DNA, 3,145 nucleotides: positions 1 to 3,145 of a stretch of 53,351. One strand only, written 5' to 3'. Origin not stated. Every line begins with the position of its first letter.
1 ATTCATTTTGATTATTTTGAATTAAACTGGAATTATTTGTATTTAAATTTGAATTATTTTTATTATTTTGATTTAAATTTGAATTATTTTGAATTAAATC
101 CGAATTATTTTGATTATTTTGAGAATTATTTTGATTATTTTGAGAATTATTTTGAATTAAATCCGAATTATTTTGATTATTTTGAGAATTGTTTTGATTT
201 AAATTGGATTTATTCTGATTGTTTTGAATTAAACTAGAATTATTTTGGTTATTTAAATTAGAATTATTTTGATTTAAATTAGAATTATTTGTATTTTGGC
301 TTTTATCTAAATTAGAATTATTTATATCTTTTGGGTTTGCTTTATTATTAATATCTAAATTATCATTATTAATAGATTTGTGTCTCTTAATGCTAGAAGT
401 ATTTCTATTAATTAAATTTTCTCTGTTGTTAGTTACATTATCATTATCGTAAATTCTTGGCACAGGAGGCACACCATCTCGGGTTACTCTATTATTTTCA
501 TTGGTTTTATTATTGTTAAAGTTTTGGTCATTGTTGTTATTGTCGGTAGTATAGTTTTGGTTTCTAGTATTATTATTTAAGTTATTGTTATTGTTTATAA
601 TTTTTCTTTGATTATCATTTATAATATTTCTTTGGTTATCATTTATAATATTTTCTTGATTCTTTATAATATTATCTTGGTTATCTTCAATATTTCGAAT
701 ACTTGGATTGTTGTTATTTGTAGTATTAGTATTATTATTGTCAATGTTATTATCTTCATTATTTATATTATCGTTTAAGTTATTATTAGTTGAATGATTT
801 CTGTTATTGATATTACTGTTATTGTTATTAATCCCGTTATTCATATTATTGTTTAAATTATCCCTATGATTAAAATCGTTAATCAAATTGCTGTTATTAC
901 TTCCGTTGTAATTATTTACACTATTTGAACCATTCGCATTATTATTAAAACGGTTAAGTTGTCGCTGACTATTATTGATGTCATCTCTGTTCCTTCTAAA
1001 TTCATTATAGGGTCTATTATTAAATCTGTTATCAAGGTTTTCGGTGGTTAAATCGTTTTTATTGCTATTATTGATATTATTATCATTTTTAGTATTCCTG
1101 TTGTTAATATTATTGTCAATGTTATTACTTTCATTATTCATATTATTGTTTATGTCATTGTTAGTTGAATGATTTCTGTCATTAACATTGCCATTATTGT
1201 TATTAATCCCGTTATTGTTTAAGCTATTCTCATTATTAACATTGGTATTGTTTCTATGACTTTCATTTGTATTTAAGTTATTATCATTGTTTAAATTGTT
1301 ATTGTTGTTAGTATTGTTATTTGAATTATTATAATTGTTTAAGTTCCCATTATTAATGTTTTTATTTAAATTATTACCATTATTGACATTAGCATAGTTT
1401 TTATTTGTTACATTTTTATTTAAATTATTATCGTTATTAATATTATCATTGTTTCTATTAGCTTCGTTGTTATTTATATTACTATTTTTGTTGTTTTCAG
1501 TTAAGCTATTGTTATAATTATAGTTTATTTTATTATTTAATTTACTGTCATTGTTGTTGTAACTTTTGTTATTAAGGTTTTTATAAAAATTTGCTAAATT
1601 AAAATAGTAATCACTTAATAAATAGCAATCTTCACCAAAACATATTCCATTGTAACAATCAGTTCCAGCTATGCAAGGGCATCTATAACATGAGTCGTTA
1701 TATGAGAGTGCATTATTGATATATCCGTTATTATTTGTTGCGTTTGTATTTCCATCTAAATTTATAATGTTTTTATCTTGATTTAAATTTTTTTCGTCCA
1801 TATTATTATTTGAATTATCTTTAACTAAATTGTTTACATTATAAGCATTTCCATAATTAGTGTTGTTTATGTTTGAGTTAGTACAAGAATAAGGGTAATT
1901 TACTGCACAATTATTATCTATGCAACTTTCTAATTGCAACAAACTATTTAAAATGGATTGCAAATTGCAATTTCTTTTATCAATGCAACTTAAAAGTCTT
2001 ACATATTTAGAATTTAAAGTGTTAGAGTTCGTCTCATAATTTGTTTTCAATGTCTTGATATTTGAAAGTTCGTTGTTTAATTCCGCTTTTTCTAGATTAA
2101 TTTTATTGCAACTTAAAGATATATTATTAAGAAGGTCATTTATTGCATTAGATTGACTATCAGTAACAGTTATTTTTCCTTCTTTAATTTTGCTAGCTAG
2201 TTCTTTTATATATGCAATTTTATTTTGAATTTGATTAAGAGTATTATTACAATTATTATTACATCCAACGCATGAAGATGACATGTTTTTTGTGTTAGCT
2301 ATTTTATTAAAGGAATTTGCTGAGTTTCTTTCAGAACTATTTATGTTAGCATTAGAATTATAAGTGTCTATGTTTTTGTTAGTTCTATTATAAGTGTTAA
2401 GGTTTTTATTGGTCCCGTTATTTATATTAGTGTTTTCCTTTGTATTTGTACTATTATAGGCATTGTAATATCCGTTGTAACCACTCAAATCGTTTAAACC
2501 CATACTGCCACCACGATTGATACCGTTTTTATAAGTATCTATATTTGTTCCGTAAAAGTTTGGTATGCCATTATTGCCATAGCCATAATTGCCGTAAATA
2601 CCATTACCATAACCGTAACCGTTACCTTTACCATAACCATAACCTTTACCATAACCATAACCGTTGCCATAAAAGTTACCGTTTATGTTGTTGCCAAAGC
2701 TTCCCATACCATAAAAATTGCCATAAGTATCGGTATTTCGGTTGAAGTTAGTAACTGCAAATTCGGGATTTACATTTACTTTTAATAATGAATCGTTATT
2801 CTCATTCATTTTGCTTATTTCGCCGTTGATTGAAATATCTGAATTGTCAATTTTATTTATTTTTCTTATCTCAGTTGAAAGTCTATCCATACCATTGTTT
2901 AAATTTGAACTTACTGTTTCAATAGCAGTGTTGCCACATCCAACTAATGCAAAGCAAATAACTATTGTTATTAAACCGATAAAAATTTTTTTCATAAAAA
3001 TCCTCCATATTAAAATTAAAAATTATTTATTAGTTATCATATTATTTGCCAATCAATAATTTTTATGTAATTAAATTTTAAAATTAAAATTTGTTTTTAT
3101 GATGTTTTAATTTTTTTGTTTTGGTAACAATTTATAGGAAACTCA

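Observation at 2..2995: Unlisted ~1000-codon open frame: giant Asn-rich lipoprotein running off the window edge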

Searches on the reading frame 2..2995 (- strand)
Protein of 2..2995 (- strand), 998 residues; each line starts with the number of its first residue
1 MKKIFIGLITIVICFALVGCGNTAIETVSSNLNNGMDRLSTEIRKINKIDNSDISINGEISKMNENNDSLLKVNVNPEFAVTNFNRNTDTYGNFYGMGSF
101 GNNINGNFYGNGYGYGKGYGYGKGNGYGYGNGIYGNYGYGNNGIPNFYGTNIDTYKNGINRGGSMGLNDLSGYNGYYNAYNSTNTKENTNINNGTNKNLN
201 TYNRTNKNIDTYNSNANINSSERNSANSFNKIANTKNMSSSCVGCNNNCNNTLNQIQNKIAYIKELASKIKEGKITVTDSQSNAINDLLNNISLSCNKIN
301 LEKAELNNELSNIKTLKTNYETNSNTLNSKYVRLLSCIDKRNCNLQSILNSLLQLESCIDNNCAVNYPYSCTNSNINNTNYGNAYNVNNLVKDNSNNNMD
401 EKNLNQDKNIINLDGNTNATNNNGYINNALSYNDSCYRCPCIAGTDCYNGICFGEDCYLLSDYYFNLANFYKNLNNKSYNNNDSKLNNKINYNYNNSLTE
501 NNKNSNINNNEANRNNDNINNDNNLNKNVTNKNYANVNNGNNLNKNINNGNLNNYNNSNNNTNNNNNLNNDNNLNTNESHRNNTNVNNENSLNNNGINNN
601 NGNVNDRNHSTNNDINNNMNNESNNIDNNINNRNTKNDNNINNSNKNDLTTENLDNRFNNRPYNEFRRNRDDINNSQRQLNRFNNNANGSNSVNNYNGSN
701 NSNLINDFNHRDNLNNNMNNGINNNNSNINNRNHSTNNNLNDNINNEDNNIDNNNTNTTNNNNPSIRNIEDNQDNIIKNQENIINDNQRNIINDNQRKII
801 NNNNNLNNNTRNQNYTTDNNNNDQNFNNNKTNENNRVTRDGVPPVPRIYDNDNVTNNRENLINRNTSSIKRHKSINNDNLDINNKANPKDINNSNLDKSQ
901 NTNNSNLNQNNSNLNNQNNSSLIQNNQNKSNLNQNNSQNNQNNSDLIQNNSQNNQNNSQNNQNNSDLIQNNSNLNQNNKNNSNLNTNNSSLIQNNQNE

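Call 5: search_protein_families(library=pfam, proteins=[window:2-2995:-], max_evalue=0.1)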
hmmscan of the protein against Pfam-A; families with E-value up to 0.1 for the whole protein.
window:2-2995:- (998 aa): 0 families

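Call 6: search_protein_families(library=ncbifam, proteins=[window:2-2995:-], max_evalue=0.1)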
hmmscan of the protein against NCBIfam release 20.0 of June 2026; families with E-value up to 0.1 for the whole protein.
window:2-2995:- (998 aa): 1 family
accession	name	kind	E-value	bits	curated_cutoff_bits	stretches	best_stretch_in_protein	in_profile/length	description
NF047847.2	SS_mature_LptM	equivalog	0.06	13.4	27.7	1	1-23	1-23/31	LPS translocon maturation chaperone LptM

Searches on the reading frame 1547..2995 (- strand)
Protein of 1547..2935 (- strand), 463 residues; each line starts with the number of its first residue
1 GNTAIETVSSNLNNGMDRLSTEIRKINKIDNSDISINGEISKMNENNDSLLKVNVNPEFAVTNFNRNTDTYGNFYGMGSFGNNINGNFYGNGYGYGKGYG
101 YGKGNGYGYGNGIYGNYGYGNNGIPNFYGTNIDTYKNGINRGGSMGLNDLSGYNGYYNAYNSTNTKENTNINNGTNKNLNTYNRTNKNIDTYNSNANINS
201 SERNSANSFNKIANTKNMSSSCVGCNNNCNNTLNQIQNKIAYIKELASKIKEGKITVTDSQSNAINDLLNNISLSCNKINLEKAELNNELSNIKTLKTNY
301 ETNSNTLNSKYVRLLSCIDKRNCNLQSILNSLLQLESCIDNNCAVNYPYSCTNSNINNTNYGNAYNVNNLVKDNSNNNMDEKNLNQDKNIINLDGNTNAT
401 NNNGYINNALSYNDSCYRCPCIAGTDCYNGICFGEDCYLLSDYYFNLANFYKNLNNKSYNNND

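Call 12: find_homologous_proteins(query=window:1547-2935:-, max_evalue=0.01)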
Query seq(463 aa) (463 aa): 6 proteins with E <= 0.01 among 8000 candidates.
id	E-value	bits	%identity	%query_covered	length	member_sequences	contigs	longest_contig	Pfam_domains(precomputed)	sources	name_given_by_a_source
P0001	6.2e-36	143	38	46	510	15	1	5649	-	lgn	-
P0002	1.4e-33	135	34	57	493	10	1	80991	-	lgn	-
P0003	9.8e-29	119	37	72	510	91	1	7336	-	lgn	-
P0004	8.3e-22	96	29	74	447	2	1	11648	-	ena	-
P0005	1.3e-21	95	32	74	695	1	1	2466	-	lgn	-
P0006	3.4e-3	35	31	34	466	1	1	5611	-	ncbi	-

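Call 14: find_encoding_contigs(protein=P0002, flank=8000, max_places=3)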
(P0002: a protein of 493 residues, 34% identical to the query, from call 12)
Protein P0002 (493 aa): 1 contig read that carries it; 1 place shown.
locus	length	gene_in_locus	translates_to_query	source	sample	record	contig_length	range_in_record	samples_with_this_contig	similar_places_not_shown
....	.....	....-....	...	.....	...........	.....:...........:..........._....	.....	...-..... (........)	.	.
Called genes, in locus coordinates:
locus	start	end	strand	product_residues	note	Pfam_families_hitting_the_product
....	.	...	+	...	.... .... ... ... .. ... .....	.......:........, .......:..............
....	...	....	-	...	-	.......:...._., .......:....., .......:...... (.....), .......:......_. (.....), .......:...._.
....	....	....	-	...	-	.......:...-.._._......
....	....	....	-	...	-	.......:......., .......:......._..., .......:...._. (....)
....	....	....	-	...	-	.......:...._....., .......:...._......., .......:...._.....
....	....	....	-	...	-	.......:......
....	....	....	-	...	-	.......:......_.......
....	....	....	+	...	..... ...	-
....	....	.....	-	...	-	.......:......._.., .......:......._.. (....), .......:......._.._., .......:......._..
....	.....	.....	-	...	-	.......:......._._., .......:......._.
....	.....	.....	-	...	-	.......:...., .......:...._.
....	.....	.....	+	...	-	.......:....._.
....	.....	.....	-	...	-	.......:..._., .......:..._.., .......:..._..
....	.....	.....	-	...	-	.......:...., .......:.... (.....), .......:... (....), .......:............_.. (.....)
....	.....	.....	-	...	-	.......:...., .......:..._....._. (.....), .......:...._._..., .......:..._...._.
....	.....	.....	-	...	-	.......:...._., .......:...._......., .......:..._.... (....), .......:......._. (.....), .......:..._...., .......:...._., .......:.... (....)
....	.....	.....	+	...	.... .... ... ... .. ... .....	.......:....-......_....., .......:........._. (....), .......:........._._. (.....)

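Call 15: find_encoding_contigs(protein=P0004, flank=8000, max_places=3)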
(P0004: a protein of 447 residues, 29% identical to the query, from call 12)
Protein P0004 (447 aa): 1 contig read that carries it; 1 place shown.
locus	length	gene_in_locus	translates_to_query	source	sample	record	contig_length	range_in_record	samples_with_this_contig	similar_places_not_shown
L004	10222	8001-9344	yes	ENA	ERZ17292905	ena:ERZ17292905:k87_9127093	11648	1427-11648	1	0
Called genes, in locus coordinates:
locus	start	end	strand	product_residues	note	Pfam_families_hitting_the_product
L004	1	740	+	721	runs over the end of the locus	?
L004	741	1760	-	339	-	PF00154:RecA_N, PF08423:Rad51, PF06745:ATPase (weak), PF21096:RecA_C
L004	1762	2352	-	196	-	PF01066:CDP-OH_P_transf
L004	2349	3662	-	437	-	PF00919:UPF0004, PF04055:Radical_SAM, PF18693:TRAM_2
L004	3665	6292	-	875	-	PF17854:FtsK_alpha, PF01580:FtsK_SpoIIIE, PF09397:FtsK_gamma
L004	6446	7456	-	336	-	PF07451:SpoVAD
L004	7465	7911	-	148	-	PF03862:SpoVAC_SpoVAEB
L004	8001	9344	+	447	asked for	-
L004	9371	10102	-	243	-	PF04542:Sigma70_r2, PF04539:Sigma70_r3 (weak), PF08281:Sigma70_r4_2, PF04545:Sigma70_r4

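Call 16: find_encoding_contigs(protein=P0003, flank=8000, max_places=3)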
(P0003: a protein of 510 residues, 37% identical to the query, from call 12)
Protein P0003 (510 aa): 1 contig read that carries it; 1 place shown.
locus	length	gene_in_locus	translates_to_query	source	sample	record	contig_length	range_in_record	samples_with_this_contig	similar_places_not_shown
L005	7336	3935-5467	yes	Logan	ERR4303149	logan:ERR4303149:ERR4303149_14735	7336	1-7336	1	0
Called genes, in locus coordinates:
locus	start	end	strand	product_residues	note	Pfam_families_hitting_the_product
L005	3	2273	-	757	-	?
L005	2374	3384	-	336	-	PF07451:SpoVAD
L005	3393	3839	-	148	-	PF03862:SpoVAC_SpoVAEB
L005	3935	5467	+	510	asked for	-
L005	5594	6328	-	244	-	PF04542:Sigma70_r2, PF04539:Sigma70_r3 (weak), PF04545:Sigma70_r4, PF08281:Sigma70_r4_2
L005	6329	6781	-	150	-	PF13581:HATPase_c_2, PF02518:HATPase_c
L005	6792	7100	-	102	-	PF01740:STAS, PF13466:STAS_2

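Call 20: find_related_loci(query=A3, collection=genome_contigs, flank=6000)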
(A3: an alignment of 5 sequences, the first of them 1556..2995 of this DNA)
Query A3 (480 aa) in genome_contigs; peptide patterns used: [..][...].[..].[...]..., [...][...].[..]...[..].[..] (x = any residue, [..] = any of these).
34 stretches matched a pattern; 7 encode a relative of the query (tblastn E <= 1e-3); 7 distinct loci.
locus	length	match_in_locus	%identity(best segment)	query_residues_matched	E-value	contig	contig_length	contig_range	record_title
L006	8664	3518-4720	36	1-359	5e-43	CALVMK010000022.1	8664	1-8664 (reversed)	MAG: uncultured Clostridia bacterium isolate E13__bin66 genome assembly, contig: E13__k127_2150412, whole genome shotgun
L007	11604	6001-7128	36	1-359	2e-39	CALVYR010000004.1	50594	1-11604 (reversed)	MAG: uncultured Clostridia bacterium isolate BRZ_GA__bin74 genome assembly, contig: BRZ_GA__NODE_1168_length_50594_cov_7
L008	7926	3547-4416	34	149-413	6e-33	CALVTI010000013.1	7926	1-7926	MAG: uncultured Clostridia bacterium isolate E01__bin27 genome assembly, contig: E01__k127_4650083, whole genome shotgun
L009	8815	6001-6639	38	147-359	2e-29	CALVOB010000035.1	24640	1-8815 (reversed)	MAG: uncultured Clostridia bacterium isolate E14__bin321 genome assembly, contig: E14__k127_4136819, whole genome shotgu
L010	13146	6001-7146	36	1-359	2e-34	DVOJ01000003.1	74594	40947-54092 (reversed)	MAG TPA_asm: Candidatus Caccopulliclostridium gallistercoris isolate CHK186-9395 CHK186__C69183_L74594_ERR3414581, whole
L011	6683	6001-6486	30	1-156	5e-8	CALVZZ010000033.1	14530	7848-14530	MAG: uncultured Clostridia bacterium isolate E08__bin117 genome assembly, contig: E08__k127_3208480, whole genome shotgu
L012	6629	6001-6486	34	1-156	1e-6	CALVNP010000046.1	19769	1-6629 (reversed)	MAG: uncultured Clostridia bacterium isolate E07__bin144 genome assembly, contig: E07__k127_545250, whole genome shotgun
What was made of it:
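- Tried and rejected: A 5-sequence alignment worked (call 20).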

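Call 40: list_cluster_members(proteins=[P0006, P0010, P0013, P0024, P0037, P0042, P0100, P0101, P0125, P0133])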
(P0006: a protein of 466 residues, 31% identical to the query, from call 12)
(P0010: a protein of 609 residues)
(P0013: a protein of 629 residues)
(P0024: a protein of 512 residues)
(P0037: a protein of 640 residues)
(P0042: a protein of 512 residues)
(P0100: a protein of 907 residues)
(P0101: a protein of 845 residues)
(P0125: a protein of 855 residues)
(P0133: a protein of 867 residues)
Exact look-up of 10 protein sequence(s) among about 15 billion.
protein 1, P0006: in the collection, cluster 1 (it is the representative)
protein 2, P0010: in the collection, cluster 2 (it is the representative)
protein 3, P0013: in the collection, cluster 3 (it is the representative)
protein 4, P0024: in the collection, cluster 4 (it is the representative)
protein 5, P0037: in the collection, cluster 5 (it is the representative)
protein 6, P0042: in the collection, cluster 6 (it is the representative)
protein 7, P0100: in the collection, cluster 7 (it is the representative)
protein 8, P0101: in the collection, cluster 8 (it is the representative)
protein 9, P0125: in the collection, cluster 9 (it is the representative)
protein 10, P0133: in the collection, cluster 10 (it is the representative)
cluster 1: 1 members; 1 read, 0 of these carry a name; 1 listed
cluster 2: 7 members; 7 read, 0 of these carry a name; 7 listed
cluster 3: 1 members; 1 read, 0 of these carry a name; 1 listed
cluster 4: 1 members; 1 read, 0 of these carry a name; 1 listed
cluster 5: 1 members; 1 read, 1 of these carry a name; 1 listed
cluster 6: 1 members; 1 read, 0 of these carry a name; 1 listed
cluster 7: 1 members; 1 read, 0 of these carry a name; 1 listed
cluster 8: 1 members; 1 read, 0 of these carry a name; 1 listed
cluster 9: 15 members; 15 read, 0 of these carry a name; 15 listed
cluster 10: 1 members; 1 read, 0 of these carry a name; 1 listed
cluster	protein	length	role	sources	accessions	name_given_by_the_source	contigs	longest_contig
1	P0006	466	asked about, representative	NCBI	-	-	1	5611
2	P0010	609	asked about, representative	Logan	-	-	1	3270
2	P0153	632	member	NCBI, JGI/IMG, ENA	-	-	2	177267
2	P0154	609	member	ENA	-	-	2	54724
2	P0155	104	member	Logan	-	-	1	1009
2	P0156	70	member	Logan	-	-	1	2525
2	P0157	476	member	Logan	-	-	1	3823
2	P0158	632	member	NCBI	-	-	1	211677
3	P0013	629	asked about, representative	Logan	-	-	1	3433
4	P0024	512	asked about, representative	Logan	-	-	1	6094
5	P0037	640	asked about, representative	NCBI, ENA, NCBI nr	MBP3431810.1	MAG: hypothetical protein J6K39_03040 [Clostridia bacterium] | hypothetical protein [Clostridia bacterium]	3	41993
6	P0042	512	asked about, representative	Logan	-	-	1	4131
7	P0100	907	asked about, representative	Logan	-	-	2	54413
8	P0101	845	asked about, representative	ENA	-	-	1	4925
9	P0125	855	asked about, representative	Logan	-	-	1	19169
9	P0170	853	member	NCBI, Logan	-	-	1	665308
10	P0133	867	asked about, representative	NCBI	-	-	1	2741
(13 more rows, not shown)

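Call 42: find_encoding_contigs(protein=P0006, flank=6000, max_places=2)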
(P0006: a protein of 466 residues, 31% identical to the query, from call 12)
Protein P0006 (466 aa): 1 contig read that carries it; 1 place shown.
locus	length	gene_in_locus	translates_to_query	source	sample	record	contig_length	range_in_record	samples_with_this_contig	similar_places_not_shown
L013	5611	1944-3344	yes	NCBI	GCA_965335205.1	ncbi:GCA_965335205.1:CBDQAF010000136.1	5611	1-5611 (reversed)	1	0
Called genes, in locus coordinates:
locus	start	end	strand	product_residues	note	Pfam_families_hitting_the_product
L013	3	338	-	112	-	?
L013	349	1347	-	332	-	PF07451:SpoVAD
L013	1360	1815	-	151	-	PF03862:SpoVAC_SpoVAEB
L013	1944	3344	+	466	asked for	-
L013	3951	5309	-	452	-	-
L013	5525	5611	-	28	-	?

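Call 44: find_encoding_contigs(protein=P0170, flank=6000, max_places=2)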
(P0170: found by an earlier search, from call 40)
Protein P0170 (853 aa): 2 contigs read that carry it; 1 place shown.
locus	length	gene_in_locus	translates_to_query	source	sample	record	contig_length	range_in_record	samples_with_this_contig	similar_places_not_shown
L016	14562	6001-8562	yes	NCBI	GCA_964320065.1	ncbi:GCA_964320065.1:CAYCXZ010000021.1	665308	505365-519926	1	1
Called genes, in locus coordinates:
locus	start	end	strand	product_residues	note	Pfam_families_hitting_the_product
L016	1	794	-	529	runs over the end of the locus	PF12072:RNase_Y_N, PF00013:KH_1 (weak), PF01966:HD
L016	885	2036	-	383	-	PF22025:ThiI_fer, PF02926:THUMP, PF02568:ThiI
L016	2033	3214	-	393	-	PF00266:Aminotran_5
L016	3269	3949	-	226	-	PF09560:Spore_YunB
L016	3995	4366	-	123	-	PF03862:SpoVAC_SpoVAEB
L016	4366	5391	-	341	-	PF07451:SpoVAD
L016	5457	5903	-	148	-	PF03862:SpoVAC_SpoVAEB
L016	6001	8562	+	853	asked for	-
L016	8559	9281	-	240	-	PF04542:Sigma70_r2, PF04539:Sigma70_r3 (weak), PF04545:Sigma70_r4, PF08281:Sigma70_r4_2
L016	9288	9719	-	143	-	PF13581:HATPase_c_2, PF02518:HATPase_c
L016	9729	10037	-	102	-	PF01740:STAS, PF13466:STAS_2 (weak)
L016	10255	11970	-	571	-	PF03485:Arg_tRNA_synt_N, PF00750:tRNA-synt_1d, PF05746:DALR_1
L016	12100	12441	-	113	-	PF01245:Ribosomal_L19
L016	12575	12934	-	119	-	PF02021:UPF0102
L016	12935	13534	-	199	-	PF01351:RNase_HII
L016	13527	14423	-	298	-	PF10662:PduV-EutP (faint), PF03193:RsgA_GTPase (faint), PF01926:MMR_HSR1, PF02421:FeoB_N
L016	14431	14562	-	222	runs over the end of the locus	PF01746:tRNA_m1G_MT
